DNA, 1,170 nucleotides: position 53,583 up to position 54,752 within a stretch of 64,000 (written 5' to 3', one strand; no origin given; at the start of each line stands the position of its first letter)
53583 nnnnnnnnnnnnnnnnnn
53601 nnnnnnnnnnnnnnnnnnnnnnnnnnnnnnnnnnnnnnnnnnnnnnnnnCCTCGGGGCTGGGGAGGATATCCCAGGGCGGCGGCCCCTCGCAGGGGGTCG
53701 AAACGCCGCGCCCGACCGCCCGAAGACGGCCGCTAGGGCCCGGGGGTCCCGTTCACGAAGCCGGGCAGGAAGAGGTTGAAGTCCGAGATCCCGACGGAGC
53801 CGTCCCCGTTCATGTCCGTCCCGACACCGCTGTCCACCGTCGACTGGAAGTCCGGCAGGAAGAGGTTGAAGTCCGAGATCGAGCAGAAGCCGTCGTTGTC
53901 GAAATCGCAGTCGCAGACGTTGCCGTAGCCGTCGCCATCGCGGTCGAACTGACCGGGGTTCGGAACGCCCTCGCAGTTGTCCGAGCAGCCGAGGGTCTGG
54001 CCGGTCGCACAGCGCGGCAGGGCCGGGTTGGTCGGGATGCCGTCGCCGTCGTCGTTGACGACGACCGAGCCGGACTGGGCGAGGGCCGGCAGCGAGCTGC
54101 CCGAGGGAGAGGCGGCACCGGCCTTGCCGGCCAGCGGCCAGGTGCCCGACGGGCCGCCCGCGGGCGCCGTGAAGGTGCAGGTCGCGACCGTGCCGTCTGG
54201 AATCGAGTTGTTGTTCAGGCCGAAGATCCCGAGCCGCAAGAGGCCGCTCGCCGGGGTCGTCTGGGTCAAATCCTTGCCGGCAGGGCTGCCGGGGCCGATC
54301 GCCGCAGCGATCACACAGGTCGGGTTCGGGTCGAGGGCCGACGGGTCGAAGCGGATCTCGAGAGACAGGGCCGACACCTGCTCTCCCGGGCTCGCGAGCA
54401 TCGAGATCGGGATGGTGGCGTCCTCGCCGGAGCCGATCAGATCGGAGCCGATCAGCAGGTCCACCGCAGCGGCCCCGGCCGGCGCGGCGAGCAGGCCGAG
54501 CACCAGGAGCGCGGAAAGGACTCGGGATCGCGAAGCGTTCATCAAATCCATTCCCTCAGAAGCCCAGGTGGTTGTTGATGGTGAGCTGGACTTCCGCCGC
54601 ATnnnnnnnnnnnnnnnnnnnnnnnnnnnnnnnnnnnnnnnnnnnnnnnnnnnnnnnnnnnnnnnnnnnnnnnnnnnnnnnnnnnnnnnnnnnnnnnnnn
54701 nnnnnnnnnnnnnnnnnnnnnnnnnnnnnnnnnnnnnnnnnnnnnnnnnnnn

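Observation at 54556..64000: Giant (>3,100 aa, truncated by window) secreted protein with an unusual domain series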

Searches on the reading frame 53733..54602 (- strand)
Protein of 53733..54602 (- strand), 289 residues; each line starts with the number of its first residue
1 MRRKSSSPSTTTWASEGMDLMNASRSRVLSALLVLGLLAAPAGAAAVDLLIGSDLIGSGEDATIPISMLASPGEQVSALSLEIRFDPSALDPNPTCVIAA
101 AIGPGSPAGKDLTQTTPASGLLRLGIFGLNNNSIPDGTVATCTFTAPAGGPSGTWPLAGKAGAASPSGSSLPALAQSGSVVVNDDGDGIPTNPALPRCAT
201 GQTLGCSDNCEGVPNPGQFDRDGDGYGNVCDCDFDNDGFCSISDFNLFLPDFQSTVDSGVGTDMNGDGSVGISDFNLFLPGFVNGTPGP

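Call 14: find_encoding_contigs(protein=window:53733-54602:-, flank=10000, max_places=4)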
Protein window:53733-54602:- (289 aa): no gene with exactly this product is on record in the collection.

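Call 22: search_protein_families(library=pfam, proteins=[window:53733-54602:-], max_evalue=1)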
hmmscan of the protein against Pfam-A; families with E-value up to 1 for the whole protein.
window:53733-54602:- (289 aa): 3 families
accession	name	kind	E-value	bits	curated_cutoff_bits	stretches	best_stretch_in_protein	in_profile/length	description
PF00963.24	Cohesin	-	3.8e-05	24.4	24.1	1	58-169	12-124/139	Cohesin domain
PF02412.23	TSP_3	-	0.0059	16.7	25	1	220-240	2-22/36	Thrombospondin type 3 repeat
PF00036.39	EF-hand_1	-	0.17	11.9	25.4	0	232-249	9-26/29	EF hand domain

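Call 79: search_protein_families(library=ncbifam, proteins=[window:53733-54602:-], max_evalue=0.01)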
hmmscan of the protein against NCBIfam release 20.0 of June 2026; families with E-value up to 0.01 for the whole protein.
window:53733-54602:- (289 aa): 3 families
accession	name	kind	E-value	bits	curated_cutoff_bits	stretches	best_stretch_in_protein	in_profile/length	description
NF047638.1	throspo3_MtsC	equivalog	1.7e-07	30.5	350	1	206-244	134-172/428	cell-cell cohesion MYXO-CTERM protein MtsC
NF041540.1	dockerin_GC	domain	0.00047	20.5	29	1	230-285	1-66/67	GC-type dockerin domain-anchored protein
NF045500.1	Omp28_seleno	equivalog_domain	0.0091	15.4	200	0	207-232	284-310/377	Omp28-related selenoprotein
